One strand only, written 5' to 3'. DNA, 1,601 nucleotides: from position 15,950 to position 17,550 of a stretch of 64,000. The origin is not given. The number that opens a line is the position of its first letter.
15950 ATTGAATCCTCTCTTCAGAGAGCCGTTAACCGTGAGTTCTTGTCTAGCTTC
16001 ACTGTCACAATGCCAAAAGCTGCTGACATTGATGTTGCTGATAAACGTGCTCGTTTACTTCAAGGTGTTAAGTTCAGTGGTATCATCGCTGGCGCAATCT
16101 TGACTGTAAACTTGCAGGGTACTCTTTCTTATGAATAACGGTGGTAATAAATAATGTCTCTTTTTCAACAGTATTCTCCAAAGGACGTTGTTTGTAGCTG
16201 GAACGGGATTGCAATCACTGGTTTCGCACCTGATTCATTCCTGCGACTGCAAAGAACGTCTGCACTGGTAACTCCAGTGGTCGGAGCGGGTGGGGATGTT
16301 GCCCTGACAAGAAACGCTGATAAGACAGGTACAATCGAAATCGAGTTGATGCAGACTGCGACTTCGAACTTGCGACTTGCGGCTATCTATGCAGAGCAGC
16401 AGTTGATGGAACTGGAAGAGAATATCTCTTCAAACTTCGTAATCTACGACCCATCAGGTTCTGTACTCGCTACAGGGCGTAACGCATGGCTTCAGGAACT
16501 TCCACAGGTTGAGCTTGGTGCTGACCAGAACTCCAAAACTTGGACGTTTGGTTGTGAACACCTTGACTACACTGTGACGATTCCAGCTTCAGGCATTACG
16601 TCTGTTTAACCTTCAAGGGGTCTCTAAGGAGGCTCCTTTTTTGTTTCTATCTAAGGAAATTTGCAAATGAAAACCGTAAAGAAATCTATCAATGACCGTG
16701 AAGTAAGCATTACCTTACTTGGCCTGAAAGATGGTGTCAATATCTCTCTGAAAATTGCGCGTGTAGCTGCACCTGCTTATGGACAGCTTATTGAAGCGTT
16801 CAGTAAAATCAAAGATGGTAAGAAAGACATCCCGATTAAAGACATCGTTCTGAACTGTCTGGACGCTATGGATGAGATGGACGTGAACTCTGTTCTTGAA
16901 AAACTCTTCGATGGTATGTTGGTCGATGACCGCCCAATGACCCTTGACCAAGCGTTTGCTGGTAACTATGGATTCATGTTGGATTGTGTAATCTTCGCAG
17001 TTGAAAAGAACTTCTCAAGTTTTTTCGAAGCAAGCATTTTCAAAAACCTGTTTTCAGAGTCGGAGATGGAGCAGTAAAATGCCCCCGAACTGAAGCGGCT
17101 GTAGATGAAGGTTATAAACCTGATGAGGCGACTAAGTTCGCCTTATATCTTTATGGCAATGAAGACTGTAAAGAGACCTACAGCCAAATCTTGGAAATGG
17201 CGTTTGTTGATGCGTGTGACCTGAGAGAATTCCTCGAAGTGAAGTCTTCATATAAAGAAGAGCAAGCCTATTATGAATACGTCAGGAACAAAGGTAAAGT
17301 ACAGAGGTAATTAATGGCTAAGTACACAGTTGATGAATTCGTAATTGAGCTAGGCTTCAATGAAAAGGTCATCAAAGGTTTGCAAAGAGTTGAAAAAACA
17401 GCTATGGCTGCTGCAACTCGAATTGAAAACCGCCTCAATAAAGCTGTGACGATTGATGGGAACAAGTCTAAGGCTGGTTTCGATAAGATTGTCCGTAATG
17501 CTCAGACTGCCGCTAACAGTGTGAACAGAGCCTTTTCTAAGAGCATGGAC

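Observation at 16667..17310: Unannotated -1 programmed frameshift in tail assembly chaperone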

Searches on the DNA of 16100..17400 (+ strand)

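Call 8: search_dna_similar(query=window:16100-17400:+, collection=phages, mode=near, max_rows=30)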
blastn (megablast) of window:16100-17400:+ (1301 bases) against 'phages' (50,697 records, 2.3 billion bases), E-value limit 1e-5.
Records with a match: 241; places in all: 241; records where one place covers at least 80% of the query: 36.
Best place of each record, by identity: >=99% 13; 95-99% 9; 90-95% 204; 80-90% 15.
By first word of the organism name: Escherichia 103; Salmonella 76; Erwinia 29; Felixounavirus 14; Enterobacteria 7; Hafnia 3; Phage 3; Shigella 2; Enterobacter 1; Listeria 1; and 2 more.
By host as written in the record: - 32; Escherichia coli 26; Escherichia coli K-12 MG1655 19; Erwinia amylovora 11; Escherichia coli O157:H7 10; Salmonella sp. 7; Salmonella enterica 7; Salmonella enterica subsp. enterica serovar Infantis 6; and 74 more.
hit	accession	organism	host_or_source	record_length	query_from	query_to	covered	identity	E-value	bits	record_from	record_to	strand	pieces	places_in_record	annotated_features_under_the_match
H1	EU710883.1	Erwinia phage phiEa21-4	Erwinia amylovora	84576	1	1301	100%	100.0%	0e+0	2403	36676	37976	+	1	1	58: conserved hypothetical protein | 59: conserved hypothetical protein | 60: conserved hypothetical protein | 57: conserved structural protein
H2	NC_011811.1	Erwinia phage phiEa21-4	Erwinia amylovora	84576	1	1301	100%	100.0%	0e+0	2403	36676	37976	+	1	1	virion structural protein | tail assembly chaperone | tail length tape measure protein | tail sheath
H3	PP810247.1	Salmonella phage PMBT37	Salmonella enterica subsp. enterica ...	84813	1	1301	100%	100.0%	0e+0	2403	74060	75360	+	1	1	hypothetical protein (x6)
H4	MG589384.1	Enterobacter phage phi63_307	Cronobacter sakazakii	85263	1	1301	100%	99.8%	0e+0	2392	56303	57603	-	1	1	hypothetical protein (x4)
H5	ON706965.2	Erwinia phage Roscha1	Erwinia amylovora 1/79Sm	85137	1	1301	100%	99.8%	0e+0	2392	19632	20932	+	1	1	hypothetical protein | putative tape measure chaperone | putative tape measure domain protein | conserved structural protein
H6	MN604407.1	Salmonella phage ST-3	Salmonella enterica subsp. enterica ...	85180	1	1301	100%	99.8%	0e+0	2386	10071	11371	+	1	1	hypothetical protein (x2) | putative tape measure chaperone | tail length tape-measure protein | structural protein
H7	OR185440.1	Erwinia phage vB_EamM-EAP4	Erwinia sp.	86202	1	1301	100%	99.8%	0e+0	2386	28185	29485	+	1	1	none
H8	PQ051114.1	Erwinia phage Fifi318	Erwinia amylovora YBK14808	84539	1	1301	100%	99.4%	0e+0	2359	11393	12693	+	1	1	virion structural protein | tail assembly chaperone (x2) | tail length tape measure protein | tail sheath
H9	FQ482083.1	Erwinia phage phiEa104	-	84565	1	1301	100%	99.3%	0e+0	2353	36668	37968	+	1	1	conserved hypothetical protein (x2) | hypothetical protein | tape measure domain protein | conserved hypothetical protein, fragment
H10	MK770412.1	Salmonella phage SE5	sewage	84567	1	1301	100%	99.3%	0e+0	2353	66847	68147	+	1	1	hypothetical protein (x2) | putative tape measure chaperone | tail length tape-measure protein | structural protein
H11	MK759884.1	Salmonella phage vB_SenM_SB18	Salmonella enterica subsp. enterica ...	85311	1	1301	100%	99.3%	0e+0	2353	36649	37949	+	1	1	hypothetical protein (x5)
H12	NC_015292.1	Erwinia phage phiEa104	-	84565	1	1301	100%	99.3%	0e+0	2353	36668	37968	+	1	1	virion structural protein | tail assembly chaperone (x2) | tail length tape measure protein | tail sheath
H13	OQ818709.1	Erwinia phage Tian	Erwinia amylovora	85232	1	1301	100%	99.3%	0e+0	2353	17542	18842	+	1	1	structural protein | putative tape measure chaperone | tape measure domain protein | hypothetical protein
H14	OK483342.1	Hafnia phage vB_HalM_SPARTY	Hafnia alvei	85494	1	1301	100%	98.8%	0e+0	2314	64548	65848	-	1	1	DUF3277 family protein | putative tape measure chaperone | tape measure protein | DUF3383 domain-containing protein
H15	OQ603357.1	Erwinia phage Ep030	Erwinia sp. SH30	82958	1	1301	100%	98.4%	0e+0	2287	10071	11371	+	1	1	record has no annotation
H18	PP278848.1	Erwinia phage Omen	Erwinia amylovora NBRC 12687 = CFBP 1232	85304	1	1301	100%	98.1%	0e+0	2265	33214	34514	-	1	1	tail tube protein | tail assembly chaperone (x2) | hypothetical protein | tail length tape measure protein | tail sheath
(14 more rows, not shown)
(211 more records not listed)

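Call 9: get_annotated_region(hit=H2, flank=1500)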
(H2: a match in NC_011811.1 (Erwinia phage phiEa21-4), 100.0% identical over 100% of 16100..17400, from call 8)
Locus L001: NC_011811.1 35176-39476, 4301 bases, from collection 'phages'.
description: Erwinia phage phiEa21-4, complete genome.
organism: Erwinia phage phiEa21-4 (NCBI taxid 557393)
taxonomy: Viruses; Duplodnaviria; Heunggongvirae; Uroviricota; Caudoviricetes; Ounavirinae; Kolesnikvirus; Kolesnikvirus Ea214
host: Erwinia amylovora; source: -; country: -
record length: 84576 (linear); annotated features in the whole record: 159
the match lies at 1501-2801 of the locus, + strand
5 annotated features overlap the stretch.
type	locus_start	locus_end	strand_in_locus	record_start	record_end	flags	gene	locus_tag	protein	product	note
CDS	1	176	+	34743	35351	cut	-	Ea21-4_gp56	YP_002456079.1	hypothetical protein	similar to Bacteriophage Felix 01 unknown protein in NP_944895.1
CDS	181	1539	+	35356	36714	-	-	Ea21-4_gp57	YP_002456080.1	tail sheath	similar to Bacteriophage Felix 01 unknown protein in NP_944896.1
CDS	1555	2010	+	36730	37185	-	-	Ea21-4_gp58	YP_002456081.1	virion structural protein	similar to Bacteriophage Felix 01 unknown protein in NP_944896.1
CDS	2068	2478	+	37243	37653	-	-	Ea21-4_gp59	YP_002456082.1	tail assembly chaperone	similar to Bacteriophage Felix 01 unknown protein in NP_944899.1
CDS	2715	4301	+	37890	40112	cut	-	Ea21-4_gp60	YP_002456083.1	tail length tape measure protein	similar to Bacteriophage Felix 01 unknown protein in NP_944901.1 and to Shigella sonnei Ss046 hypothetical protein ...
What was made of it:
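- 14780..16138 (+): Tail sheath gene (gp57), context. Annotated as tail sheath in NC_011811.1 (call 9).
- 16667..17077 (+): G-type tail assembly chaperone (gp59), zero-frame product, 136 aa. Annotated 37243..37653 in NC_011811.1 (call 9).
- Checked: NC_011811.1 has only gp59 (37243..37653) and gp60, with no joined CDS (call 9).
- The original annotators left 17078-17313 as non-coding (call 9).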

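Call 10: get_annotated_region(hit=H12, flank=500)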
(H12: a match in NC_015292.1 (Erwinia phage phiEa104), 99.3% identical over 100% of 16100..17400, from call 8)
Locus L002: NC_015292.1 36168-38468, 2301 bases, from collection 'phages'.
description: Erwinia phage phiEa104, complete genome.
organism: Erwinia phage phiEa104 (NCBI taxid 925986)
taxonomy: Viruses; Duplodnaviria; Heunggongvirae; Uroviricota; Caudoviricetes; Ounavirinae; Kolesnikvirus; Kolesnikvirus Ea214
host: -; source: -; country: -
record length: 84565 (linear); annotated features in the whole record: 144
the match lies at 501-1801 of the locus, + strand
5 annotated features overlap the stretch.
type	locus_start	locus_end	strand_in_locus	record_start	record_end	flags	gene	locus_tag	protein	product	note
CDS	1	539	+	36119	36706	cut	-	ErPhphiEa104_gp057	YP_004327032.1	tail sheath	-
CDS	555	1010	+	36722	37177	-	-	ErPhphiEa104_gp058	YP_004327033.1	virion structural protein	-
CDS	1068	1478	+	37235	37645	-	-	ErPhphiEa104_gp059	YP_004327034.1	tail assembly chaperone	-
CDS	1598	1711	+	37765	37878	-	-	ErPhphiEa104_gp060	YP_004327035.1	tail assembly chaperone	-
CDS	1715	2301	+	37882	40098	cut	-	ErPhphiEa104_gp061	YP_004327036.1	tail length tape measure protein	-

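Call 11: get_annotated_region(hit=H18, flank=500)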
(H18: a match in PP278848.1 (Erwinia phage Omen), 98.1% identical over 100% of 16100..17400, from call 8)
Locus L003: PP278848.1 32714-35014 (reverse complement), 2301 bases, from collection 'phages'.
description: Erwinia phage Omen, complete genome.
organism: Erwinia phage Omen (NCBI taxid 3120035)
taxonomy: Viruses; Duplodnaviria; Heunggongvirae; Uroviricota; Caudoviricetes; Ounavirinae; Kolesnikvirus
host: Erwinia amylovora NBRC 12687 = CFBP 1232; source: soil; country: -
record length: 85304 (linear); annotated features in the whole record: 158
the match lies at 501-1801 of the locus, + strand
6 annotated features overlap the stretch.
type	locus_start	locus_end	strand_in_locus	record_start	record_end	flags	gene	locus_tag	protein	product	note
CDS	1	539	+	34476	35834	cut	-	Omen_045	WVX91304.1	tail sheath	tail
CDS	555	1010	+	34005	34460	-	-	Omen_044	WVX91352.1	tail tube protein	head and packaging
CDS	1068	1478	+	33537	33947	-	-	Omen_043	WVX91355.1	tail assembly chaperone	tail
CDS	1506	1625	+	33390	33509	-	-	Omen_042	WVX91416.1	hypothetical protein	-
CDS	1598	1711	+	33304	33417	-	-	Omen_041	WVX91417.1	tail assembly chaperone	tail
CDS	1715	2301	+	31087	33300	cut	-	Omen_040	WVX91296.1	tail length tape measure protein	tail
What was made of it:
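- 16154..16609 (+): Tail tube gene (gp58), immediately upstream of the chaperone. Annotated 'tail tube protein' in phage Omen (call 11).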

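Call 12: search_dna_similar(query=window:16667-17313:+, collection=phages, mode=distant, max_rows=60, rows=spread)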
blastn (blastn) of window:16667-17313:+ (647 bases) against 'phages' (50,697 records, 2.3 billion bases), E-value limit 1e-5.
Records with a match: 289; places in all: 289; records where one place covers at least 80% of the query: 36.
Best place of each record, by identity: >=99% 13; 95-99% 9; 90-95% 264; 80-90% 3.
By first word of the organism name: Escherichia 117; Salmonella 77; Erwinia 29; Shigella 22; Felixounavirus 14; Citrobacter 11; Enterobacteria 9; Hafnia 3; Phage 3; Enterobacter 1; and 3 more.
By host as written in the record: Escherichia coli 34; - 33; Escherichia coli K-12 MG1655 20; Erwinia amylovora 11; Escherichia coli O157:H7 10; Shigella flexneri 10; Citrobacter freundii 8; Salmonella sp. 7; and 87 more.
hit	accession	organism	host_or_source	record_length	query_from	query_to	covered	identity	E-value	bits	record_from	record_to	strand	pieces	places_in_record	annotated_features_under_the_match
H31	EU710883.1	Erwinia phage phiEa21-4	Erwinia amylovora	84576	1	647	100%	100.0%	0e+0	1168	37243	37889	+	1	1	59: conserved hypothetical protein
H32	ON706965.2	Erwinia phage Roscha1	Erwinia amylovora 1/79Sm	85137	1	647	100%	99.7%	0e+0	1159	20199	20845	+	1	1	putative tape measure chaperone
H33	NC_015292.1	Erwinia phage phiEa104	-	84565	1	647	100%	99.1%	0e+0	1141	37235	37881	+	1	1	tail assembly chaperone (x2)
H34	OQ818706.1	Erwinia phage Pistou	Erwinia amylovora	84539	1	647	100%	98.3%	0e+0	1118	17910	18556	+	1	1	putative tape measure chaperone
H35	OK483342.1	Hafnia phage vB_HalM_SPARTY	Hafnia alvei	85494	1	647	100%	98.0%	0e+0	1109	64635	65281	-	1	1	putative tape measure chaperone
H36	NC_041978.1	Erwinia phage vB_Eam-MM7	Erwinia amylovora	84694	1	619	96%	92.1%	0e+0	896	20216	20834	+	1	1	tail assembly chaperone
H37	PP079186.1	Erwinia phage vEam_W_28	Erwinia amylovora IVIA 1892.1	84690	1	619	96%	92.1%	0e+0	896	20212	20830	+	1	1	tail assembly chaperone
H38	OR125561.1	Erwinia phage vB_EamM-BoyaciRG1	Erwinia sp.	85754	1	619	96%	91.6%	0e+0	883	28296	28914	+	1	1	none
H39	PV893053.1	Salmonella phage vB_SeBD_211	Salmonella sp.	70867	343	383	6%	92.7%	7e-7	62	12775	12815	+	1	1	record has no annotation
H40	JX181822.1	Salmonella phage SPT-1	Baltimore Harbor water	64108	343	383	6%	92.7%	7e-7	62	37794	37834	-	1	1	hypothetical protein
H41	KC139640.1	Salmonella phage FSL SP-107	Salmonella enterica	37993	343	383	6%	92.7%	7e-7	62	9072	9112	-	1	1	hypothetical protein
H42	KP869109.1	Escherichia coli O157 typing phage 11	Escherichia coli O157:H7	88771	343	383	6%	92.7%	7e-7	62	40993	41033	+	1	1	hypothetical protein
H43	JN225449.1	Enterobacteria phage UAB_Phi87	Salmonella enterica subsp. enterica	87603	343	383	6%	92.7%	7e-7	62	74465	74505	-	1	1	hypothetical protein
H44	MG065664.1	Campylobacter phage A132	Campylobacter jejuni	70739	343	383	6%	92.7%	7e-7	62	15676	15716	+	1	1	record has no annotation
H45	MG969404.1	Salmonella phage GE_vB_7A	Salmonella enterica subsp. enterica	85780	343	383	6%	92.7%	7e-7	62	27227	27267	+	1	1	record has no annotation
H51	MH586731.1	Salmonella phage Meda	Salmonella enterica subsp. enterica ...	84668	343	383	6%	92.7%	7e-7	62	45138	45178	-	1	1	tape measure chaperone (x2)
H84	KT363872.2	Citrobacter phage Mordin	Citrobacter freundii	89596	343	383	6%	90.2%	9e-6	57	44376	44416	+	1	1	tape-measure chaperone (x2)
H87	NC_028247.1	Citrobacter phage Michonne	Citrobacter freundii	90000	343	383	6%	90.2%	9e-6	57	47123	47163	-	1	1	tail assembly chaperone (x2)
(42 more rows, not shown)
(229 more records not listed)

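Call 13: get_annotated_region(hit=H84, flank=1200)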
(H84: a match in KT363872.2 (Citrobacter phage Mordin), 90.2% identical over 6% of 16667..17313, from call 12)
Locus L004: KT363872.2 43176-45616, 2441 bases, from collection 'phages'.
description: Citrobacter phage Mordin, complete genome.
organism: Citrobacter phage Mordin (NCBI taxid 1701846)
taxonomy: Viruses; Duplodnaviria; Heunggongvirae; Uroviricota; Caudoviricetes; Ounavirinae; Mooglevirus; Mooglevirus mordin
host: Citrobacter freundii; source: -; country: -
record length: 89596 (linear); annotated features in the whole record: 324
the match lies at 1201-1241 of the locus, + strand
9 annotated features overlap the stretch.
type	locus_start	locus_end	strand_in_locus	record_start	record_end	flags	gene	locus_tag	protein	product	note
CDS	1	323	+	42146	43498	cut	-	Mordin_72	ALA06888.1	structural protein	similar to bacteriophage rv5, Orf53 protein of unknown function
regulatory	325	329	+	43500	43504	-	-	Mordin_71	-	ribosome_binding_site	-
CDS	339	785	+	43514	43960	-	-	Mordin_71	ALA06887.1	hypothetical protein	similar to bacteriophage rv5, Orf52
regulatory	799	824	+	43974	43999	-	-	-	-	terminator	-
regulatory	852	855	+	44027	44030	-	-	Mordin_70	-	ribosome_binding_site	-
CDS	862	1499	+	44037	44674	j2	-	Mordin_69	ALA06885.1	tape-measure chaperone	-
CDS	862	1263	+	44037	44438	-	-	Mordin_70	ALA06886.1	tape-measure chaperone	-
regulatory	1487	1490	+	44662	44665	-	-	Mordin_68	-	ribosome_binding_site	-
CDS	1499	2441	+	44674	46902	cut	-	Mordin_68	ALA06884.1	tail length tape-measure protein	contains Caudovirus, tape measure N-terminal domain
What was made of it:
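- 16653..16657 (+): Likely ribosome-binding site AAGGA, 9 nt before the ATG at 16667. An RBS is annotated at the equivalent place in Mordin (call 13).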

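Call 14: get_annotated_region(hit=H51, flank=1200)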
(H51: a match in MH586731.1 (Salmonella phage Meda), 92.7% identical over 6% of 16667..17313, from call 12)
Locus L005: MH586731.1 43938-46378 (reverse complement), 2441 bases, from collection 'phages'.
description: Salmonella phage Meda, complete genome.
organism: Salmonella phage Meda (NCBI taxid 2283282)
taxonomy: Viruses; Duplodnaviria; Heunggongvirae; Uroviricota; Caudoviricetes; Ounavirinae; Felixounavirus
host: Salmonella enterica subsp. enterica serovar Heidelberg; source: soil in the cattle holding pen of cattle harvest facility; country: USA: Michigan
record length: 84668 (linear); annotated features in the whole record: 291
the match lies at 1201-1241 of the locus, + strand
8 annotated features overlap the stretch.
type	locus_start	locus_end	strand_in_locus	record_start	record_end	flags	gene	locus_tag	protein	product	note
CDS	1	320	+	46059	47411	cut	-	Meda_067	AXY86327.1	tail sheath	YP_009012462.1, predicted in NCBI annotation;E=2.39042e-16; HHpred similarity to contractile nanotube proteins in ...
regulatory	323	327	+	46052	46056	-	-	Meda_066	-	ribosome_binding_site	Meda_066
CDS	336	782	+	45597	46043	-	-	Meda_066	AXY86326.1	hypothetical protein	-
regulatory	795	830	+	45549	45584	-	-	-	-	terminator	-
CDS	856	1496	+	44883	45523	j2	-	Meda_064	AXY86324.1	tape measure chaperone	Tape measure chaperone frameshift product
CDS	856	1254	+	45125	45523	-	-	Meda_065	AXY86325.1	tape measure chaperone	A0A0B5HA80; E=3.00434e-48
regulatory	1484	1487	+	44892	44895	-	-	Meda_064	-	ribosome_binding_site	Meda_063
CDS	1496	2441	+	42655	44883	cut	-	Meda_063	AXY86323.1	tape measure protein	Q6KGH8; E=0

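Call 15: get_annotated_region(hit=H87, flank=1200)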
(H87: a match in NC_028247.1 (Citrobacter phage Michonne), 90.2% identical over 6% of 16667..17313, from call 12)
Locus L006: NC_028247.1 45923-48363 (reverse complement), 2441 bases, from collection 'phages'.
description: Citrobacter phage Michonne, complete genome.
organism: Citrobacter phage Michonne (NCBI taxid 1675603)
taxonomy: Viruses; Duplodnaviria; Heunggongvirae; Uroviricota; Caudoviricetes; Ounavirinae; Mooglevirus; Mooglevirus mordin
host: Citrobacter freundii; source: -; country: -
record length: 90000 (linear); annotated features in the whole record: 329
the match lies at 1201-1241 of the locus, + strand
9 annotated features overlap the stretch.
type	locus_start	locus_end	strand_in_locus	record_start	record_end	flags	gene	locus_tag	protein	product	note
CDS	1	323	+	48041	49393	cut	-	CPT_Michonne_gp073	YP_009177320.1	tail sheath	bacteriophage rv5, Orf53 like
regulatory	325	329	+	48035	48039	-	-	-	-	ribosome_binding_site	-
CDS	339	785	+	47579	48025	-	-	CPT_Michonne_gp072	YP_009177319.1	virion structural protein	bacteriophage rv5, Orf52 like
regulatory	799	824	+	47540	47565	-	-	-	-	terminator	-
regulatory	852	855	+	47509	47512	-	-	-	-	ribosome_binding_site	-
CDS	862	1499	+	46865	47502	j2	-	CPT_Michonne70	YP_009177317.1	tail assembly chaperone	ribosomal slippage (47149)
CDS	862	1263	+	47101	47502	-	-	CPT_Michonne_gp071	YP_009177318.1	tail assembly chaperone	-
regulatory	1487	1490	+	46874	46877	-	-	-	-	ribosome_binding_site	-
CDS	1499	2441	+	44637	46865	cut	-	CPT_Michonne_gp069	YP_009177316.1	tail length tape measure protein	contains Caudoirus, tape measure, N-terminal domain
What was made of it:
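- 16615..16648 (+): Terminator-like hairpin plus T-run between the tube and chaperone genes. It may lower transcription of the chaperone and tape-measure genes relative to sheath and tube. The same position is annotated 'terminator' in Mordin, Meda and Michonne (calls 13-15).
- Checked: It is not true of the subfamily (calls 13-15).
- The note reads 'ribosomal slippage (47149)' in Michonne and 'frameshift product' in Meda; Mordin carries the join without such a note (calls 13-15).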

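Call 22: get_annotated_region(hit=H36, flank=1000)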
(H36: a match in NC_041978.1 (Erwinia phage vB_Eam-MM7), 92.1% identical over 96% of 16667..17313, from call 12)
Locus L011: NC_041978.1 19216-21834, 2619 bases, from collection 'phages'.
description: Erwinia phage vB_EamM-M7, complete genome.
organism: Erwinia phage vB_Eam-MM7 (NCBI taxid 1051674)
taxonomy: Viruses; Duplodnaviria; Heunggongvirae; Uroviricota; Caudoviricetes; Ounavirinae; Kolesnikvirus; Kolesnikvirus M7
host: Erwinia amylovora; source: -; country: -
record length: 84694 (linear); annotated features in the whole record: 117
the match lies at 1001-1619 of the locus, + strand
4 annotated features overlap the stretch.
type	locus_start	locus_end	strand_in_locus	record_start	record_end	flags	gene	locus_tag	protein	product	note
CDS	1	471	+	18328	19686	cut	-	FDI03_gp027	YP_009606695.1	tail sheath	-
CDS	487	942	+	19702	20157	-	-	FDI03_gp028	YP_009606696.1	virion structural protein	-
CDS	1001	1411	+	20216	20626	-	-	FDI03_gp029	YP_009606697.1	tail assembly chaperone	-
CDS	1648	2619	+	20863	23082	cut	-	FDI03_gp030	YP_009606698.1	tail length tape measure protein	-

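Call 59: get_annotated_region(hit=H8, flank=300)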
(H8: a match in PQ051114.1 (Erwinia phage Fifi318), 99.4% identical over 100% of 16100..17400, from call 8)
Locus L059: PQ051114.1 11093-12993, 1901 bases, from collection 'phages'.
description: Erwinia phage Fifi318, complete genome.
organism: Erwinia phage Fifi318 (NCBI taxid 3349642)
taxonomy: Viruses; Duplodnaviria; Heunggongvirae; Uroviricota; Caudoviricetes; Ounavirinae; Kolesnikvirus
host: Erwinia amylovora YBK14808; source: water from apple orchard; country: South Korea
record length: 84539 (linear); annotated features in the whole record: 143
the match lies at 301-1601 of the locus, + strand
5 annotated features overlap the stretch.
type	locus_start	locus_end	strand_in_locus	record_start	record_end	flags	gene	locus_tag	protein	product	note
CDS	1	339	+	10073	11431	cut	-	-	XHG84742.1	tail sheath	gp15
CDS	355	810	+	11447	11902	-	-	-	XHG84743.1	virion structural protein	gp16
CDS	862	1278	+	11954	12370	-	-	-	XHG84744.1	tail assembly chaperone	gp17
CDS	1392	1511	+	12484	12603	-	-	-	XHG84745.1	tail assembly chaperone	gp18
CDS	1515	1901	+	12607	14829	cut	-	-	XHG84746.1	tail length tape measure protein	gp19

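Call 60: get_annotated_region(hit=H5, flank=300)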
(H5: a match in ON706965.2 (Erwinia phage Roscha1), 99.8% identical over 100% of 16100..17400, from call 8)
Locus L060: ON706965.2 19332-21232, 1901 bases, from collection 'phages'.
description: Erwinia phage Roscha1, complete genome.
organism: Erwinia phage Roscha1 (NCBI taxid 2978979)
taxonomy: Viruses; Duplodnaviria; Heunggongvirae; Uroviricota; Caudoviricetes; Ounavirinae; Kolesnikvirus
host: Erwinia amylovora 1/79Sm; source: soil in the orchard; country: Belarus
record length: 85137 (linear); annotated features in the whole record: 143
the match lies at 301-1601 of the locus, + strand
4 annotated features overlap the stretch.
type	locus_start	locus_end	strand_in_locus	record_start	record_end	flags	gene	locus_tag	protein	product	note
CDS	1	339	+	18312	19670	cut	-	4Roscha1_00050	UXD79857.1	conserved structural protein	-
CDS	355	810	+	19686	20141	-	-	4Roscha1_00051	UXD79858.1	hypothetical protein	-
CDS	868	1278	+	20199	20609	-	-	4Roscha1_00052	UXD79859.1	putative tape measure chaperone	-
CDS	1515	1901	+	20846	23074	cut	-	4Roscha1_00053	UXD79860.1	putative tape measure domain protein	-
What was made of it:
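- Closest known: Orthologous tape-measure chaperone frameshift of Felix O1-like phages. Different: The join is not annotated in phiEa21-4 or in the five other Kolesnikvirus records inspected (calls 9-11, 22, 59, 60).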

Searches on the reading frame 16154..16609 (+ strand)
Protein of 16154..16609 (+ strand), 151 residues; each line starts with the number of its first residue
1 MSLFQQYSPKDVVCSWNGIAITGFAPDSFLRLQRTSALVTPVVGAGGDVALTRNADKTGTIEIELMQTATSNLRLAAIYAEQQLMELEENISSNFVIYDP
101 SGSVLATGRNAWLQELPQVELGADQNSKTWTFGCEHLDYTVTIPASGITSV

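Call 6: search_protein_families(library=pfam, max_evalue=1, proteins=[window:16154-16609:+])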
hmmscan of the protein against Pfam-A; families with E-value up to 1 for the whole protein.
window:16154-16609:+ (151 aa): 1 family
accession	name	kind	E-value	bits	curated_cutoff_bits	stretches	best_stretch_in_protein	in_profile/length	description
PF11681.13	KPP10_Orf10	-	5.2e-08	33.4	25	1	40-139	43-141/144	Bacteriophage KPP10, Structural protein ORF10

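Call 7: search_protein_families(library=phrogs, max_evalue=1, proteins=[window:16154-16609:+])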
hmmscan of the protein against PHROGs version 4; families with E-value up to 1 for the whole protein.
window:16154-16609:+ (151 aa): 1 family
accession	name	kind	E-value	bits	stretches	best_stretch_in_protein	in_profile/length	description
phrog_280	-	head and packaging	2.8e-44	151.5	1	5-144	4-140/143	virion structural protein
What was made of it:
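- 16154..16609 (+): PF11681 KPP10_Orf10, E=5e-8 (call 6). phrog_280, E=2.8e-44 (call 7).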
